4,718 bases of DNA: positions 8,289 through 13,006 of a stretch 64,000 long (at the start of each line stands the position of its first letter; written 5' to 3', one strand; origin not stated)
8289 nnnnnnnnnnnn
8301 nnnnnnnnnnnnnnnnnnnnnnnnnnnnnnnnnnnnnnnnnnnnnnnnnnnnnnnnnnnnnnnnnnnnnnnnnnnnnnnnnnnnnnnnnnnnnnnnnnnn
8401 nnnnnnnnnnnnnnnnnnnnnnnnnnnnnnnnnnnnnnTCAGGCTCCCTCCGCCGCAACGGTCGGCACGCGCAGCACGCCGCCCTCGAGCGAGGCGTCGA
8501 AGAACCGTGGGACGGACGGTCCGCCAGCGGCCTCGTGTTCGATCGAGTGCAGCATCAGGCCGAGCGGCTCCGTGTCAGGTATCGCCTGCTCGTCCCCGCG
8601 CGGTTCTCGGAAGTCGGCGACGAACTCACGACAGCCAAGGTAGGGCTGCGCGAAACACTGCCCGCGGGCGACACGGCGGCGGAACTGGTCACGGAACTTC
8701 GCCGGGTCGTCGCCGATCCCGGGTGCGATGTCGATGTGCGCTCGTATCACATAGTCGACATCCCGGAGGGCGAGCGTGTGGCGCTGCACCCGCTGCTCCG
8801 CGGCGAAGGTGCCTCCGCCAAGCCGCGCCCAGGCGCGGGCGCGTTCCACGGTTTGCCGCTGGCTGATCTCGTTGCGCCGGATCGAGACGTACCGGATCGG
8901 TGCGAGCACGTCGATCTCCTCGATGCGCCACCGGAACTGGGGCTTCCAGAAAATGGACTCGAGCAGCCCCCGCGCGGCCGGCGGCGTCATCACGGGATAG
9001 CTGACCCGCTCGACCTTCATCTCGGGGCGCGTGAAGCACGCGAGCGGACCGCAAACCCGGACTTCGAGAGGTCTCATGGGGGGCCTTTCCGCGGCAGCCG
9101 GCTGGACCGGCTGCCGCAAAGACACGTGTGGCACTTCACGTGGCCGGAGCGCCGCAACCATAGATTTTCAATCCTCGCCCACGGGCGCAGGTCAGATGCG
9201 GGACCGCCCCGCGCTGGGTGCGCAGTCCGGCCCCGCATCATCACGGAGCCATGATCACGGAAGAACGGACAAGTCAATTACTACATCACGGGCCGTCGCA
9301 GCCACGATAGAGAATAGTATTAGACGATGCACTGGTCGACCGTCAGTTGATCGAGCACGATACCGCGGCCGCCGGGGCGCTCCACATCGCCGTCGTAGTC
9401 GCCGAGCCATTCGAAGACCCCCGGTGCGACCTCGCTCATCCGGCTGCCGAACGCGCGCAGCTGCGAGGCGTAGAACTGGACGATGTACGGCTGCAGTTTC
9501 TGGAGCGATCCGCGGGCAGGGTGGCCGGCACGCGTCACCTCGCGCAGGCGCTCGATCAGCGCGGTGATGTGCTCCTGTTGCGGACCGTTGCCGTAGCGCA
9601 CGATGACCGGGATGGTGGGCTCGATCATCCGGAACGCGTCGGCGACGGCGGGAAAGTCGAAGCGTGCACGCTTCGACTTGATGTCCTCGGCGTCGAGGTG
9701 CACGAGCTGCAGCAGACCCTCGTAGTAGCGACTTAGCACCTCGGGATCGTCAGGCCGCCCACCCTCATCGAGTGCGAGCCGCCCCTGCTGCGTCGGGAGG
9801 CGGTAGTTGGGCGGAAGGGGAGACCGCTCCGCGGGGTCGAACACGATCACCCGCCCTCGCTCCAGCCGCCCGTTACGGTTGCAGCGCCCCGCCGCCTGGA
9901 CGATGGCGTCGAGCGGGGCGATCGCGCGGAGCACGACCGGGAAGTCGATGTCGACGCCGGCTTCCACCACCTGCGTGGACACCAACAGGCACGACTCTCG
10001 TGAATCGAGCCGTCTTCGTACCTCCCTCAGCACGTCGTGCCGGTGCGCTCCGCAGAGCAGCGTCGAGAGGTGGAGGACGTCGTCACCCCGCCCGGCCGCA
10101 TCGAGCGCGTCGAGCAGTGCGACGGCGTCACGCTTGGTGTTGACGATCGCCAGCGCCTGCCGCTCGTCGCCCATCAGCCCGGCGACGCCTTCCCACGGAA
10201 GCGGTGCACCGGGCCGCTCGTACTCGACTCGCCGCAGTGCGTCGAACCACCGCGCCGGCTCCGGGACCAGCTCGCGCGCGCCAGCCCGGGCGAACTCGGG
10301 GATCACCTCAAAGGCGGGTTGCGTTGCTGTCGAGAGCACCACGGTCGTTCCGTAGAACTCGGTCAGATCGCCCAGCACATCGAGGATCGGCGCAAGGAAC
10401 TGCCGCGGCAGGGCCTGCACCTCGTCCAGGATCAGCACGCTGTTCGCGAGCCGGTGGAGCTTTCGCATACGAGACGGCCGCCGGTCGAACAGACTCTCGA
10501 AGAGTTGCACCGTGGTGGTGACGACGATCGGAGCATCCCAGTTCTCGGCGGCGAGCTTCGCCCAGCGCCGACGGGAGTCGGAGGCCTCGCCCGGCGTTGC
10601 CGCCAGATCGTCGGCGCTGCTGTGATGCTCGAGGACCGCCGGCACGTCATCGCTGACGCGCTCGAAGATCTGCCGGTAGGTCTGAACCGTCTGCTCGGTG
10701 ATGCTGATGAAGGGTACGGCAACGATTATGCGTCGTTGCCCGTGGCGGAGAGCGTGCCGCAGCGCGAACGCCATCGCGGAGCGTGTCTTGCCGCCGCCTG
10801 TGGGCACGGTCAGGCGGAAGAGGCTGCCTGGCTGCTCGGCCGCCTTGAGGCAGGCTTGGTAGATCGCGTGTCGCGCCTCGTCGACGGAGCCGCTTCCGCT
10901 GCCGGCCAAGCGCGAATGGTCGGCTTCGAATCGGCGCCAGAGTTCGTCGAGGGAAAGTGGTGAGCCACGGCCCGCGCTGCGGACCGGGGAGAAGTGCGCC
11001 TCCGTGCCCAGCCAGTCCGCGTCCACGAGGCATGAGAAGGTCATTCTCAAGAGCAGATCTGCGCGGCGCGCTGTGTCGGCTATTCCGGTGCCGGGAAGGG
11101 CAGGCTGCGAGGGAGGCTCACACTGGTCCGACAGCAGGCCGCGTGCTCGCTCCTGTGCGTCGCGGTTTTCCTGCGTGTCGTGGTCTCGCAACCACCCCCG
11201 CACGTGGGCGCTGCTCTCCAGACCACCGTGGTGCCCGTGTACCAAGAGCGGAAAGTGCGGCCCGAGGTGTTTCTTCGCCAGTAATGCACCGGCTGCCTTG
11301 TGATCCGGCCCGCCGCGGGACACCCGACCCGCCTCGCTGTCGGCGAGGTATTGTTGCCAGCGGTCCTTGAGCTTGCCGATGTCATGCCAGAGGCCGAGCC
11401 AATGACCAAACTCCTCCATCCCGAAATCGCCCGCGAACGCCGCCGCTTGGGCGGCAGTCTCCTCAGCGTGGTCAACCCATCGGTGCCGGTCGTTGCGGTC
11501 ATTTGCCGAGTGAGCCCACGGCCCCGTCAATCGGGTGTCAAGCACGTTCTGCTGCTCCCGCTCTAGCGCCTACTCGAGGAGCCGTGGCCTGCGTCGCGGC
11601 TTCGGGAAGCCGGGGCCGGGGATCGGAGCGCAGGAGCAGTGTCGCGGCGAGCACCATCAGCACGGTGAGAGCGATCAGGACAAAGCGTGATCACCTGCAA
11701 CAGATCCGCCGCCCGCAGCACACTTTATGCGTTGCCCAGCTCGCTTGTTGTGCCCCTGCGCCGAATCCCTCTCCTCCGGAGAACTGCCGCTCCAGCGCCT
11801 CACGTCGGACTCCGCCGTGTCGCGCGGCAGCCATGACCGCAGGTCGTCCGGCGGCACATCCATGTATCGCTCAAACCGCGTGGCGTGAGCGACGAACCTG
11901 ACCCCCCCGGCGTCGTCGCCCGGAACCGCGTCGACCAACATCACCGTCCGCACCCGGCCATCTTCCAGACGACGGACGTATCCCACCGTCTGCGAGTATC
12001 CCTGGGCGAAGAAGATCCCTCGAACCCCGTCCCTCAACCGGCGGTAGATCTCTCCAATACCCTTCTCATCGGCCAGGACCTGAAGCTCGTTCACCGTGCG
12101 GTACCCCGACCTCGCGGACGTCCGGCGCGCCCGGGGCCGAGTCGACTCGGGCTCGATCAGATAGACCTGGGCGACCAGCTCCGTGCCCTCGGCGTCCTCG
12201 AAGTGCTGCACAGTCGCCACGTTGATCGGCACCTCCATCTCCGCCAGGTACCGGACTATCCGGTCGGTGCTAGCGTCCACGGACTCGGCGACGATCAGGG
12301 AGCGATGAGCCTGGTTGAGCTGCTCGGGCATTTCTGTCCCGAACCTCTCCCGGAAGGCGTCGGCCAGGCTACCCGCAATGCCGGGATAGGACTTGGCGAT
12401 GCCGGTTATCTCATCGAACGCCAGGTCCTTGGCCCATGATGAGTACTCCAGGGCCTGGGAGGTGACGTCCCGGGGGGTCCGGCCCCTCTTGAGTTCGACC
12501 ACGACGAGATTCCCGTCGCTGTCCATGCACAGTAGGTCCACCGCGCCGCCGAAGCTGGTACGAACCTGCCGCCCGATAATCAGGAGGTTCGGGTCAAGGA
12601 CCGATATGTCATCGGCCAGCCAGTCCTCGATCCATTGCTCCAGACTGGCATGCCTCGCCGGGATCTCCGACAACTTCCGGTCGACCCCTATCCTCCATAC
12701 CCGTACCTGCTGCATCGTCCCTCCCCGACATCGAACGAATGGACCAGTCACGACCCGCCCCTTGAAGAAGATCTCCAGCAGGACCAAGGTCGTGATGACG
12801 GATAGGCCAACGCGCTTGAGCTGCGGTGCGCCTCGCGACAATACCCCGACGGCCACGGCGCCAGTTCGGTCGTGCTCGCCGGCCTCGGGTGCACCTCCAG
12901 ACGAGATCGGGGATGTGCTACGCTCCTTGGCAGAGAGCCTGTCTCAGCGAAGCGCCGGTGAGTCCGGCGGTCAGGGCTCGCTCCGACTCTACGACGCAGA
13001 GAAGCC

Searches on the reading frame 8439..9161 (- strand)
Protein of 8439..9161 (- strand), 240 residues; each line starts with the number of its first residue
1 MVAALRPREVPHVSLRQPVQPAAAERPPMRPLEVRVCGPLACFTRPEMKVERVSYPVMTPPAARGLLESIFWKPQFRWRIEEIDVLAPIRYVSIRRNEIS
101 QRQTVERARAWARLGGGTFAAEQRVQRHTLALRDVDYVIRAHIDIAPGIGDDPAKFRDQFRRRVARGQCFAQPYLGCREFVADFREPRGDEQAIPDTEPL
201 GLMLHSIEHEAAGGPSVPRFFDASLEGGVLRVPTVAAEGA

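Call 39: search_protein_families(library=ncbifam, max_evalue=0.00001, proteins=[window:8439-9161:-])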
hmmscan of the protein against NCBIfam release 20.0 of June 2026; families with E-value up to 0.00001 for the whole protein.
window:8439-9161:- (240 aa): 2 families
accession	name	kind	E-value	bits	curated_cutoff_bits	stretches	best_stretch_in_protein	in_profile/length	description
TIGR01876.1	cas_Cas5d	exception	1.3e-42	146.2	85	1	34-235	1-197/203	type I-C CRISPR-associated protein Cas5c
TIGR02593.1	CRISPR_cas5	subfamily_domain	7.8e-15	54.4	17.8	1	32-73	2-43/43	CRISPR-associated protein Cas5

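Call 76: list_cluster_members(proteins=[window:8439-9161:-, window:5800-6720:-, window:6751-8439:-, window:3780-4070:-, window:5123-5788:-])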
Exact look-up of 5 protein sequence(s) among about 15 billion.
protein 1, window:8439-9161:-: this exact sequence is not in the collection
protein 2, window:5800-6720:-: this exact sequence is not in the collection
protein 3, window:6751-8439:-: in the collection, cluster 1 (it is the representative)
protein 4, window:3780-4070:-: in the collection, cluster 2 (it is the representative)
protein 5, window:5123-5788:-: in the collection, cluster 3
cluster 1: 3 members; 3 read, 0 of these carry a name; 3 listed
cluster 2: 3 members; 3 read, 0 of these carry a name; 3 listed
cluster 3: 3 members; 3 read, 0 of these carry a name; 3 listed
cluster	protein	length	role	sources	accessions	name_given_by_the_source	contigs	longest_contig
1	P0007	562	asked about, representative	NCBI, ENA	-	-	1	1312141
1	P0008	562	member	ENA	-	-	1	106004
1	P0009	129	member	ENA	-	-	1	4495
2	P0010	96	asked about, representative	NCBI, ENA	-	-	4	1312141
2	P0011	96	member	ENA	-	-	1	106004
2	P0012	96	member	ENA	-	-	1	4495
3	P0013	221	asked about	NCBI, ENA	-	-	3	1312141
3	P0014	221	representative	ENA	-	-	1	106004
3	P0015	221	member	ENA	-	-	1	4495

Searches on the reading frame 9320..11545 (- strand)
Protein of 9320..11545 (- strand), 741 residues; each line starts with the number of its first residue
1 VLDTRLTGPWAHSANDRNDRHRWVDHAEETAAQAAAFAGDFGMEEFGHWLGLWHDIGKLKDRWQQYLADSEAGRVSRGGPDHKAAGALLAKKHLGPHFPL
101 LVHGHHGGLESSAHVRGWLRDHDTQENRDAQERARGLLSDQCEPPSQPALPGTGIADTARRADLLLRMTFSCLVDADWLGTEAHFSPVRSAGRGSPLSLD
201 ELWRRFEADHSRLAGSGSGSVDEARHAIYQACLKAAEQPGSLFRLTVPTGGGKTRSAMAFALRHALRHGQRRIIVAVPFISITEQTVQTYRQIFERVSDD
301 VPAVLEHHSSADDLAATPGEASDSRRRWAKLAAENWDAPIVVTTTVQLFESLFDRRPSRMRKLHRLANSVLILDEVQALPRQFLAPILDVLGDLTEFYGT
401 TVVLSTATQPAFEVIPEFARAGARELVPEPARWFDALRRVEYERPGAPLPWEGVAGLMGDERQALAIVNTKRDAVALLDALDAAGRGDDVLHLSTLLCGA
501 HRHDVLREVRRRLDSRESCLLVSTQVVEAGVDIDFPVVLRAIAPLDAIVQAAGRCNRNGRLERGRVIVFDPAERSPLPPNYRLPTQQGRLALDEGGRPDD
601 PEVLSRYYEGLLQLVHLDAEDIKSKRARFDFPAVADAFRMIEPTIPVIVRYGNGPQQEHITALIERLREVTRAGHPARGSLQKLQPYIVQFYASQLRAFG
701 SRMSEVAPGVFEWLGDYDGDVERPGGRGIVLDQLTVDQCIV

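Call 39: search_protein_families(library=ncbifam, max_evalue=0.00001, proteins=[window:9320-11545:-])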
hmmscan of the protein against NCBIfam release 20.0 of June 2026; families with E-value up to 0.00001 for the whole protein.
window:9320-11545:- (741 aa): 6 families
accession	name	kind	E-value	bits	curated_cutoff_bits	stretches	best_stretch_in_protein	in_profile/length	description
TIGR01587.1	cas3_core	equivalog_domain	2e-32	112.7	102.45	1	246-576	5-339/358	CRISPR-associated helicase Cas3'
TIGR02621.3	cas3_GSU0051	exception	1e-29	104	400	1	244-581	34-393/854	type I-G CRISPR-associated helicase/endonuclease Cas3g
TIGR01596.1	cas3_HD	equivalog_domain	6.5e-22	78.4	43.45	1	25-181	3-177/178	CRISPR-associated endonuclease Cas3''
NF007248.0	PRK09694.1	equivalog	2.1e-10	39.3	569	1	515-564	619-668/878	CRISPR-associated helicase/endonuclease Cas3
TIGR03117.2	cas_csf4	equivalog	4.1e-06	25.3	400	1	228-302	136-208/800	type IV CRISPR-associated DEAD/DEAH-box helicase Csf4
TIGR02562.1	cas3_yersinia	equivalog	4.4e-06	24.8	565.95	0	338-410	563-635/1110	type I-F CRISPR-associated helicase Cas3f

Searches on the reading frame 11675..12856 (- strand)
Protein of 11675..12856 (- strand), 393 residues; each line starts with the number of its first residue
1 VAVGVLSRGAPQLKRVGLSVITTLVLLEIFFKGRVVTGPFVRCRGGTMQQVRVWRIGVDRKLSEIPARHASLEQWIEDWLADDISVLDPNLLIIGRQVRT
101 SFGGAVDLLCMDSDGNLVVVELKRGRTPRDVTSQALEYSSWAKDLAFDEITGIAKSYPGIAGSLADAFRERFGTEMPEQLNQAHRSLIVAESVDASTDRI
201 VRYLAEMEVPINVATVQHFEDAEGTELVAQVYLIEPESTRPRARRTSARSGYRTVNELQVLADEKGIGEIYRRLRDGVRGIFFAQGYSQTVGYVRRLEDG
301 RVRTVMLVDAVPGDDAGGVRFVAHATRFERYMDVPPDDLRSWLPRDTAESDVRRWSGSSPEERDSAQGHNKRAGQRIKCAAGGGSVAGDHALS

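Call 39: search_protein_families(library=ncbifam, max_evalue=0.00001, proteins=[window:11675-12856:-])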
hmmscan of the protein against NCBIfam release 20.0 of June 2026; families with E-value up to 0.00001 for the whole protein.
window:11675-12856:- (393 aa): 2 families
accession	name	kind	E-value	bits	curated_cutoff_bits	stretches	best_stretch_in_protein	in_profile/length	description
NF003270.0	PRK04247.1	equivalog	4e-08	32.6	216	1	73-153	130-210/250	endonuclease NucS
NF002876.0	PRK03298.1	equivalog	2.8e-06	26.8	252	1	71-139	103-169/224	endonuclease NucS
